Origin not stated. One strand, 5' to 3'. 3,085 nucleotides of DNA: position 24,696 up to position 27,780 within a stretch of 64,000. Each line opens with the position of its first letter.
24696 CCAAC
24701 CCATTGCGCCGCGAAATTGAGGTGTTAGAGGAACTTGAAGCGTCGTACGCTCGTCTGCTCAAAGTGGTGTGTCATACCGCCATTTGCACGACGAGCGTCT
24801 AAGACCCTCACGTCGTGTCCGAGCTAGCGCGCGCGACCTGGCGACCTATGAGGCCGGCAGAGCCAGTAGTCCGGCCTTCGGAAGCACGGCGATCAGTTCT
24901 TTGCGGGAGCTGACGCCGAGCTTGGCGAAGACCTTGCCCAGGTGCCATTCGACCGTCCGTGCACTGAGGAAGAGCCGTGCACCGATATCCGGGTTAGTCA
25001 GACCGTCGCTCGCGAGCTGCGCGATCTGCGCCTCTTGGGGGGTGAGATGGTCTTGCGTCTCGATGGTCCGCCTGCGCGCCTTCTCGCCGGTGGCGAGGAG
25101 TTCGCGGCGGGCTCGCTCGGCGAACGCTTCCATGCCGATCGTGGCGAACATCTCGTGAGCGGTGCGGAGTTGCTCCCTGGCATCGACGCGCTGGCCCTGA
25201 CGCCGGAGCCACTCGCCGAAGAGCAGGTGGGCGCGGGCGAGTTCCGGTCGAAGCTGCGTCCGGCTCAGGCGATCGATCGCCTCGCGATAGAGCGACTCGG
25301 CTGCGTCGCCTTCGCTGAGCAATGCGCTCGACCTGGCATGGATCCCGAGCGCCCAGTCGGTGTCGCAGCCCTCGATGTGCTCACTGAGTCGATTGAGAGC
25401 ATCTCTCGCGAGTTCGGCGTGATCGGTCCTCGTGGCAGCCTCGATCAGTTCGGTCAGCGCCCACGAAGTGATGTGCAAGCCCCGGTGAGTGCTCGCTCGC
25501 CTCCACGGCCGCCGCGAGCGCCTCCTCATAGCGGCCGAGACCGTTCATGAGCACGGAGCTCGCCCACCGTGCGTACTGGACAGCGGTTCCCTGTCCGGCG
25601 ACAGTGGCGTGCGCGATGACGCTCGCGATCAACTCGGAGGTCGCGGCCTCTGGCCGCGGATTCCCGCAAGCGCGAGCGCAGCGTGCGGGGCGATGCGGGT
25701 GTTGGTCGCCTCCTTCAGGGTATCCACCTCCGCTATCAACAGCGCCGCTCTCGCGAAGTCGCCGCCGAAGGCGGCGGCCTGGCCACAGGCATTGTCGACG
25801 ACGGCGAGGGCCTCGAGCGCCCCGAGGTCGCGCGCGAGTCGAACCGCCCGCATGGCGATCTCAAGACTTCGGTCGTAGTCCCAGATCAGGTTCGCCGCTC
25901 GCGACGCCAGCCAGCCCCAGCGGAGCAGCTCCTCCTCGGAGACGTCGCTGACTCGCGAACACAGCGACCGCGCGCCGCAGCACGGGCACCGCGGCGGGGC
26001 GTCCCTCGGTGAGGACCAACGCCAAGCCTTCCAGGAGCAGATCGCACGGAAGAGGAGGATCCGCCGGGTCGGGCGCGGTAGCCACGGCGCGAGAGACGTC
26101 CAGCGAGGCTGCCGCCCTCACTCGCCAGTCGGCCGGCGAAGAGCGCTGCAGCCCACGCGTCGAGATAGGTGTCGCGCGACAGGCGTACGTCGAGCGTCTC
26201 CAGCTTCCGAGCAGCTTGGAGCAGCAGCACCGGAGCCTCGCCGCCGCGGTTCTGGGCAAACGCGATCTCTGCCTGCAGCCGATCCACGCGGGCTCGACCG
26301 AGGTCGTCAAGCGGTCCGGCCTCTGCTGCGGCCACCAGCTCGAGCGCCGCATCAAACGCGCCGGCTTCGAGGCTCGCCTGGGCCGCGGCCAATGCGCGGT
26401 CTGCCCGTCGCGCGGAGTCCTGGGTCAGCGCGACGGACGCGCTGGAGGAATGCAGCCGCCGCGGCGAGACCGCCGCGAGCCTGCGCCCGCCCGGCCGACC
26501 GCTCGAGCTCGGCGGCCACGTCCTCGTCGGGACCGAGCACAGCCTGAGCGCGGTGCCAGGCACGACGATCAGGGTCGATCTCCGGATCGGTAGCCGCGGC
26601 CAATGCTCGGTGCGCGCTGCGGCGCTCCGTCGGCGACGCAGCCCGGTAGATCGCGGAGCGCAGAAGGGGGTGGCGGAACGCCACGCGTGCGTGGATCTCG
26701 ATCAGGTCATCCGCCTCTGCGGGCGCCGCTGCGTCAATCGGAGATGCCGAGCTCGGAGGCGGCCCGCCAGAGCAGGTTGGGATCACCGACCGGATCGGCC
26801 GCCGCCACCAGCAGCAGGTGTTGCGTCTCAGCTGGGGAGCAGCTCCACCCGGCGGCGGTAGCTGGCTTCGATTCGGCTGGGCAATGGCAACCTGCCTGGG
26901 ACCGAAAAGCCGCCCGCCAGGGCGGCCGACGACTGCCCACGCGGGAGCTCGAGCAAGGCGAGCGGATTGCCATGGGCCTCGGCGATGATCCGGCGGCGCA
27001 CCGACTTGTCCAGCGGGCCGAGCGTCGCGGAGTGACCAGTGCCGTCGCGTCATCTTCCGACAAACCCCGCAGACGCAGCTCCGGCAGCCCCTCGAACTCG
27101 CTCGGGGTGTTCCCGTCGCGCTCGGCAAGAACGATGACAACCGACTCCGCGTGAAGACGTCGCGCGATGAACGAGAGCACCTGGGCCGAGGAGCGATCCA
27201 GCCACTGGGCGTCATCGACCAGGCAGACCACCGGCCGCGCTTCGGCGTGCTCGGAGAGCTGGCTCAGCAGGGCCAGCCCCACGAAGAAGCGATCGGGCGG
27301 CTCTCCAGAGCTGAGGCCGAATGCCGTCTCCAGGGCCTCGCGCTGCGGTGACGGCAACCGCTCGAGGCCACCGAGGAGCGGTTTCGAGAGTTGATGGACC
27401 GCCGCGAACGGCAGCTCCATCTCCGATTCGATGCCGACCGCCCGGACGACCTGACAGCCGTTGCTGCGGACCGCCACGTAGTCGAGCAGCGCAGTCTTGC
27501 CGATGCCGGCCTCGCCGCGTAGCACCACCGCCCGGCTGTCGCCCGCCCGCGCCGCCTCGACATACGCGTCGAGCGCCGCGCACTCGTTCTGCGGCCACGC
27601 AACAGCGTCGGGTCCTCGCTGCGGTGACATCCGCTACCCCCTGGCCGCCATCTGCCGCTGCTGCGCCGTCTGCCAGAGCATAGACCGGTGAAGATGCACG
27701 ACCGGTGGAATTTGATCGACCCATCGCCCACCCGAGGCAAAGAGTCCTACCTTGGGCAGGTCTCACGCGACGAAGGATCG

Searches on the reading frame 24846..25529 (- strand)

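Call 12: search_protein_families(library=pfam, proteins=[window:24846-25529:-], max_evalue=0.01)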
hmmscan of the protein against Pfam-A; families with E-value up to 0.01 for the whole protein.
window:24846-25529:- (227 aa): 3 families
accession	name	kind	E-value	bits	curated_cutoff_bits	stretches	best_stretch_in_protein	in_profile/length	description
PF00196.25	GerE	-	1.8e-15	56.7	23.5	1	161-215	2-56/57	Bacterial regulatory proteins, luxR family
PF13424.12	TPR_12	-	4e-05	24.2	30.1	1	68-128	13-75/77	Tetratricopeptide repeat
PF13384.12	HTH_23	-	0.0019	18.4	24.6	1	167-193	8-34/50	Homeodomain-like domain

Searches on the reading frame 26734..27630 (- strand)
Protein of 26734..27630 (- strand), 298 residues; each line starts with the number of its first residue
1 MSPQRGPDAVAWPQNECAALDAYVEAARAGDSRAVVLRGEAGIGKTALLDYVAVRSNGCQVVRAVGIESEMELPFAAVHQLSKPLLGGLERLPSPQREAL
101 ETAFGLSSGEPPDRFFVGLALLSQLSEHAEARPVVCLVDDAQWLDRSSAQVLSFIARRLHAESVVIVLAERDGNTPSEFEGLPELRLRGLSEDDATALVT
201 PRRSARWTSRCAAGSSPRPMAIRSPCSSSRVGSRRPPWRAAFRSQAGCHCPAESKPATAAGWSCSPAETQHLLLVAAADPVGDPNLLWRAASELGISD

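Call 12: search_protein_families(library=pfam, proteins=[window:26734-27630:-], max_evalue=0.01)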
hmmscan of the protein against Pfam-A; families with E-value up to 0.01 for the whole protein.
window:26734-27630:- (298 aa): 4 families
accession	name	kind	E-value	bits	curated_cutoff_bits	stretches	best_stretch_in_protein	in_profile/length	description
PF13191.12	AAA_16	-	1.6e-18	68.2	32.6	1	15-167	7-167/167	AAA ATPase domain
PF13401.12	AAA_22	-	4e-05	24.4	27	1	33-168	6-120/130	AAA domain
PF25199.1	nSTAND_NTPase5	-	6.4e-05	23.2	34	0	20-57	29-66/145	Novel STAND NTPase 5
PF05729.18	NACHT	-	0.00011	22.5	26.7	1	33-54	1-22/167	NACHT domain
